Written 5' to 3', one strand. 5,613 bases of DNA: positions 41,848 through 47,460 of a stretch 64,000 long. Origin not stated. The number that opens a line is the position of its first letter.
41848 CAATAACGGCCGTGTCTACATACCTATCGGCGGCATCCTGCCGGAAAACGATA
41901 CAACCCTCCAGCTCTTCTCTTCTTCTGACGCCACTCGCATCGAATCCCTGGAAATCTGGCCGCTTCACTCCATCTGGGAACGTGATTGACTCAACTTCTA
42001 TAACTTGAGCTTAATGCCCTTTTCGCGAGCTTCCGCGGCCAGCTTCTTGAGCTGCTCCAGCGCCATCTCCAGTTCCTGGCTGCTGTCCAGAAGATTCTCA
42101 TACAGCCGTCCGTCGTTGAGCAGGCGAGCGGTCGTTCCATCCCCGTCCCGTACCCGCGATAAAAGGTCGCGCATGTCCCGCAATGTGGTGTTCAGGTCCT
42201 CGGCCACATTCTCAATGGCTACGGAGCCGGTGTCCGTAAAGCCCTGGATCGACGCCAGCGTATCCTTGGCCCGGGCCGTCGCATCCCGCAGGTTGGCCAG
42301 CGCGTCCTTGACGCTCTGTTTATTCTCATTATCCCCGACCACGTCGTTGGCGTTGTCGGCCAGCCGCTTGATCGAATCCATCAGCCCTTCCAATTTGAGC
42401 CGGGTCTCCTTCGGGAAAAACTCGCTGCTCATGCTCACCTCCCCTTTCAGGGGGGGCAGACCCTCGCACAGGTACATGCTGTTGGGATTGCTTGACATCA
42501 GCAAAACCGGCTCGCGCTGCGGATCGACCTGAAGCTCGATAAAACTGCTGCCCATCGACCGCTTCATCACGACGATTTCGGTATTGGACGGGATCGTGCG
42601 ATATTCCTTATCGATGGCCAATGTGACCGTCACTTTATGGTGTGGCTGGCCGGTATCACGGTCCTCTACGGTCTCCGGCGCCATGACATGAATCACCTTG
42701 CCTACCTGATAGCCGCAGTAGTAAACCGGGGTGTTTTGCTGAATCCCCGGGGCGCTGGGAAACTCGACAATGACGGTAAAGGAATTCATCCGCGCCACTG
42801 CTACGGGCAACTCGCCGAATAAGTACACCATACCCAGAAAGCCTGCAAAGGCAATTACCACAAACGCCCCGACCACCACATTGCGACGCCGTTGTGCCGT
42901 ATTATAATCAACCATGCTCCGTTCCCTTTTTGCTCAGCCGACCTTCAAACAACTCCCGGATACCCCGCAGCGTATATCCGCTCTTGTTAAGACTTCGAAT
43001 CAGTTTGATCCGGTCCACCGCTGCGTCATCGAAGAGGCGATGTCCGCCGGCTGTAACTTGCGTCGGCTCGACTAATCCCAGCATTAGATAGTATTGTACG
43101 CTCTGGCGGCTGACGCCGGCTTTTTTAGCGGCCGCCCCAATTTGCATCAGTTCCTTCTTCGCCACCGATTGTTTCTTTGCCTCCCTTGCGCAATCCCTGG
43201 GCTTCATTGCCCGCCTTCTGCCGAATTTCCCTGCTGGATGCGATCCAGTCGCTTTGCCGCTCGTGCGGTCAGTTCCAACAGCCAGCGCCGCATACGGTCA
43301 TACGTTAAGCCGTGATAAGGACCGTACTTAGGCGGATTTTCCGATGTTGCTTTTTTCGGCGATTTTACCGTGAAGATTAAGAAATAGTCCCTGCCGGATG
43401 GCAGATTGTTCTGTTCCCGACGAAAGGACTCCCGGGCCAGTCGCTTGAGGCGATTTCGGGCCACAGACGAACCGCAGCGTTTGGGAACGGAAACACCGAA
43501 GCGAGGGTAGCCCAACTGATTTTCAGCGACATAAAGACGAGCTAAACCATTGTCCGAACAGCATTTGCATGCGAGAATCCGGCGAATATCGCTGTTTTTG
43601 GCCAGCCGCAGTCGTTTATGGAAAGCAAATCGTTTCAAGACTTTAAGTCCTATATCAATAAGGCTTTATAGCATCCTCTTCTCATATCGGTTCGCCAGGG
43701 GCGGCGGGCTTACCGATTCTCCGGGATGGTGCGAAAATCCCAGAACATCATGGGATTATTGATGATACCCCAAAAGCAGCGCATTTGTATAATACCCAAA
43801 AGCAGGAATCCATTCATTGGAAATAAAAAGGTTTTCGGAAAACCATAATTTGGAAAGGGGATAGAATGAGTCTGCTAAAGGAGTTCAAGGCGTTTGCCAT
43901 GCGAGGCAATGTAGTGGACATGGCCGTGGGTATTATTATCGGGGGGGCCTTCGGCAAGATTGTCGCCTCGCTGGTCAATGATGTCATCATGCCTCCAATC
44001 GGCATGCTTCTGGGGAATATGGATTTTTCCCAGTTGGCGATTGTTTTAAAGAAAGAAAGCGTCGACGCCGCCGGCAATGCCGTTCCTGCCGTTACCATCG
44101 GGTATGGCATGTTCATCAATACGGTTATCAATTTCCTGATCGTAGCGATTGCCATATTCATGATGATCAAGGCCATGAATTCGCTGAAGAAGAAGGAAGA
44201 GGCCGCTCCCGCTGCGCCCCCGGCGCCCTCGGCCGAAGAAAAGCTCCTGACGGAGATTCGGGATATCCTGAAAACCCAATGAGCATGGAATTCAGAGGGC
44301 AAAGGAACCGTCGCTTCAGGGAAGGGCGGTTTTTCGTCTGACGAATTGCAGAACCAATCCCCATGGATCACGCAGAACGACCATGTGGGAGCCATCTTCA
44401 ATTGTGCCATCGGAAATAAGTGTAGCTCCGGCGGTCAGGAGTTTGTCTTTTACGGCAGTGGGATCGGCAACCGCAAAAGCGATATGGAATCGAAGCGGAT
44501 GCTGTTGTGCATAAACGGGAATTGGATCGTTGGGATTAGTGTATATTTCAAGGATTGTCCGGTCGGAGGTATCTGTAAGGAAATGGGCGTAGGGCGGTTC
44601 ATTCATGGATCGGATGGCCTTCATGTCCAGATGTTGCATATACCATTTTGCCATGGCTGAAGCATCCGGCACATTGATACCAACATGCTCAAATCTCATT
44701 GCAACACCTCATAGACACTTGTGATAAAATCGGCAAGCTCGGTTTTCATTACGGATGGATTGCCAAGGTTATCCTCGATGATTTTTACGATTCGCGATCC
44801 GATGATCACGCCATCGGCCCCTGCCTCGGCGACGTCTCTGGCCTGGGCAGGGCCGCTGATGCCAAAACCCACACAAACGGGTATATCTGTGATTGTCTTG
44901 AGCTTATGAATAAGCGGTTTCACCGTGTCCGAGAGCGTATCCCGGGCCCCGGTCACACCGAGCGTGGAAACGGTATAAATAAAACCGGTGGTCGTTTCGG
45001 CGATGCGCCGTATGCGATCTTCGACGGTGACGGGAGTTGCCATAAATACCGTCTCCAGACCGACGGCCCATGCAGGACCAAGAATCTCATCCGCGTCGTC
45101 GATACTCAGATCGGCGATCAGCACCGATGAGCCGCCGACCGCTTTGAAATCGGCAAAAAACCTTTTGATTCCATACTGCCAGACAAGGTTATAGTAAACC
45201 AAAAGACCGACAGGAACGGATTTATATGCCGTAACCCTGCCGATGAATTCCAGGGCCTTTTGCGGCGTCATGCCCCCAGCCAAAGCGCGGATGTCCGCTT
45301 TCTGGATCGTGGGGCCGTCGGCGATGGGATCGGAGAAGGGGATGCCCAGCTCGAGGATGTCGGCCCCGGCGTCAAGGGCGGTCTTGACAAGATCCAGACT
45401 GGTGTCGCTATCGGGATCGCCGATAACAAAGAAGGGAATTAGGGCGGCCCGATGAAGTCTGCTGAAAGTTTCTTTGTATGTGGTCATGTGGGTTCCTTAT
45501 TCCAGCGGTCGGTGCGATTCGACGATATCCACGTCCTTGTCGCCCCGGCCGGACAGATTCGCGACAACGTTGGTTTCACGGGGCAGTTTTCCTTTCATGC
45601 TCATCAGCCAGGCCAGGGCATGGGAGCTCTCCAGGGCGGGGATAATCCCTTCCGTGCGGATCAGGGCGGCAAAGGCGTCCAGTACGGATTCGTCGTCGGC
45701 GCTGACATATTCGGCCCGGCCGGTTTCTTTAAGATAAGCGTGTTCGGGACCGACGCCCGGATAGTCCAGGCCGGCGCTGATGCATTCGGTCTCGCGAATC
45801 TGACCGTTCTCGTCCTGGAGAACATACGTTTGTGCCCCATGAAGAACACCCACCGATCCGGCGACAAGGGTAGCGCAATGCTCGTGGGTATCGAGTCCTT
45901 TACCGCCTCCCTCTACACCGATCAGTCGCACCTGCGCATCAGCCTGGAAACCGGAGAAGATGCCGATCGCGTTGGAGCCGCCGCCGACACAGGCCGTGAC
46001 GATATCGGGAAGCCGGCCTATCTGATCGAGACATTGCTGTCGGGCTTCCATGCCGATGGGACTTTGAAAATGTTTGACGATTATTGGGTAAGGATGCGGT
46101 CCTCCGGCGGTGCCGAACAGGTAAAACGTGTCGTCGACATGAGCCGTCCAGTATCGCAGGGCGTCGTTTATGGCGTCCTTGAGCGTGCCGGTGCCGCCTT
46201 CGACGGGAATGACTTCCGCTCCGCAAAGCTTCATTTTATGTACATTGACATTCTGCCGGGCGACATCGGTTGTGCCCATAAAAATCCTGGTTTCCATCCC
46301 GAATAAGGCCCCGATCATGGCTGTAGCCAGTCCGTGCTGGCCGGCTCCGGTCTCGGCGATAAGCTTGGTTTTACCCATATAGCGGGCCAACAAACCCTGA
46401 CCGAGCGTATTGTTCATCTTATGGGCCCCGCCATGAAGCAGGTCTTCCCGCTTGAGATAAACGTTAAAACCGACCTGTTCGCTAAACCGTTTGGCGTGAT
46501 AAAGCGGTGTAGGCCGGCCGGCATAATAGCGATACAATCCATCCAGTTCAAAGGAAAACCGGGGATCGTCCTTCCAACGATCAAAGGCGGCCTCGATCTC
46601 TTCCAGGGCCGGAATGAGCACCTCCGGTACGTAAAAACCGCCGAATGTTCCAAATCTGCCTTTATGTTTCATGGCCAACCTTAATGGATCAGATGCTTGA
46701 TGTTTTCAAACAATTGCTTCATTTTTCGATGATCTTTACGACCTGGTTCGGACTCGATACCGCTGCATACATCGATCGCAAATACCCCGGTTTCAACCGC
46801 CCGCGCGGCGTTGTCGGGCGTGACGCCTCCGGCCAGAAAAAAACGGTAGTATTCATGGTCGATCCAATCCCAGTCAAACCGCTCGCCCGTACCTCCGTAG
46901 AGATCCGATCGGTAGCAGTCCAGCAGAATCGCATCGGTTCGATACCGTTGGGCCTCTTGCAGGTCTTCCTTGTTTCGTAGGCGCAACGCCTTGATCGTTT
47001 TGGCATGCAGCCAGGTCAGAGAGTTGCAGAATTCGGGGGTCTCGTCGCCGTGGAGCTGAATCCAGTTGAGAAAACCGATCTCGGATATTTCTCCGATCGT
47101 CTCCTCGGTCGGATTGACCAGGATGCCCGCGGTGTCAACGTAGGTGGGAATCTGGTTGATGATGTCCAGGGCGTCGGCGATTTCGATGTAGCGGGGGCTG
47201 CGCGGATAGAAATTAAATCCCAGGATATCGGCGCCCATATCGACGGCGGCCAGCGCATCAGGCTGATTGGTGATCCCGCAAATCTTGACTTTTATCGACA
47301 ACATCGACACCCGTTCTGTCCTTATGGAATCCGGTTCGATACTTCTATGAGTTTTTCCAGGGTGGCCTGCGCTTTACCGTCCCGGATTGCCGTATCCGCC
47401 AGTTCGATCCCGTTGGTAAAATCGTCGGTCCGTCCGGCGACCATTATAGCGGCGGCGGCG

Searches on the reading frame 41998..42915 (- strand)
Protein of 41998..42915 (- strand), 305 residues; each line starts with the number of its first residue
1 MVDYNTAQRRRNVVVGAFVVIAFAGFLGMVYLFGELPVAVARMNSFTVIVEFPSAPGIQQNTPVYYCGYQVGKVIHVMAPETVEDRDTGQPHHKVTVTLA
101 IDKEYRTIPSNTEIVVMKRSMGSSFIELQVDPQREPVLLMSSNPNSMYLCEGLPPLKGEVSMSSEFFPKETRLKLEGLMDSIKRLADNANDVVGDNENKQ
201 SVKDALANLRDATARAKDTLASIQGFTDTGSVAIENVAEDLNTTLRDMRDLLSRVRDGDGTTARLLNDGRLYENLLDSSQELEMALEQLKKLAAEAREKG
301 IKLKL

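Call 8: search_protein_families(library=pfam, proteins=[window:41998-42915:-])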
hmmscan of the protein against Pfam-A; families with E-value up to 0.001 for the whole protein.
window:41998-42915:- (305 aa): 1 family
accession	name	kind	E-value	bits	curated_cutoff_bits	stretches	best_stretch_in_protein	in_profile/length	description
PF02470.25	MlaD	-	5.6e-10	39.8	25.1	1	47-129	4-79/81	MlaD protein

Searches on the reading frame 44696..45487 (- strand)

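Call 8: search_protein_families(library=pfam, proteins=[window:44696-45487:-])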
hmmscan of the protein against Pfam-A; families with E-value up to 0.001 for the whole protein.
window:44696-45487:- (263 aa): 2 families
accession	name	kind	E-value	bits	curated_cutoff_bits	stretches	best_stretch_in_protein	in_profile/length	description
PF00290.26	Trp_syntA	-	8.5e-83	277.7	27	1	12-254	8-250/259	Tryptophan synthase alpha chain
PF00977.27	His_biosynth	-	5.3e-06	26.5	23.6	1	186-235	58-107/228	Histidine biosynthesis protein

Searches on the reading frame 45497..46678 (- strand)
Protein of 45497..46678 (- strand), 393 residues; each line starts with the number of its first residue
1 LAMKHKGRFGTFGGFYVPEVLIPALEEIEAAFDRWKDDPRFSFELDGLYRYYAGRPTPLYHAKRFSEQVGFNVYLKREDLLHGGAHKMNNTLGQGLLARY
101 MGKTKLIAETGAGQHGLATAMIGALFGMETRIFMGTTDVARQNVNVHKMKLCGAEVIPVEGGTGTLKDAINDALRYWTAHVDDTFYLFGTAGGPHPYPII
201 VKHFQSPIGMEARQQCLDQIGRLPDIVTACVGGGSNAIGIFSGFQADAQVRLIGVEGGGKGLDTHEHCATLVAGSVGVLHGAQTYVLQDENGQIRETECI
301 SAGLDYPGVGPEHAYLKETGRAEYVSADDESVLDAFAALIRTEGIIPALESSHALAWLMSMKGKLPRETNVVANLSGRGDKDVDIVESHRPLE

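Call 8: search_protein_families(library=pfam, proteins=[window:45497-46678:-])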
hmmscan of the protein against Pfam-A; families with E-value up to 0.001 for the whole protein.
window:45497-46678:- (393 aa): 1 family
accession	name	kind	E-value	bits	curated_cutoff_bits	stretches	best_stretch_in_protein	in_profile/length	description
PF00291.31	PALP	-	5.9e-43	147.7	35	1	53-377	4-295/295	Pyridoxal-phosphate dependent enzyme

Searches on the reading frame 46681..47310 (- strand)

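Call 8: search_protein_families(library=pfam, proteins=[window:46681-47310:-])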
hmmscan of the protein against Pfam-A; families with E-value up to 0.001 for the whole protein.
window:46681-47310:- (209 aa): 1 family
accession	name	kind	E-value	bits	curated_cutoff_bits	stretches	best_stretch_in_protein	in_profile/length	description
PF00697.28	PRAI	-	3e-39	135.2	22.7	1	8-203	1-193/193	N-(5'phosphoribosyl)anthranilate (PRA) isomerase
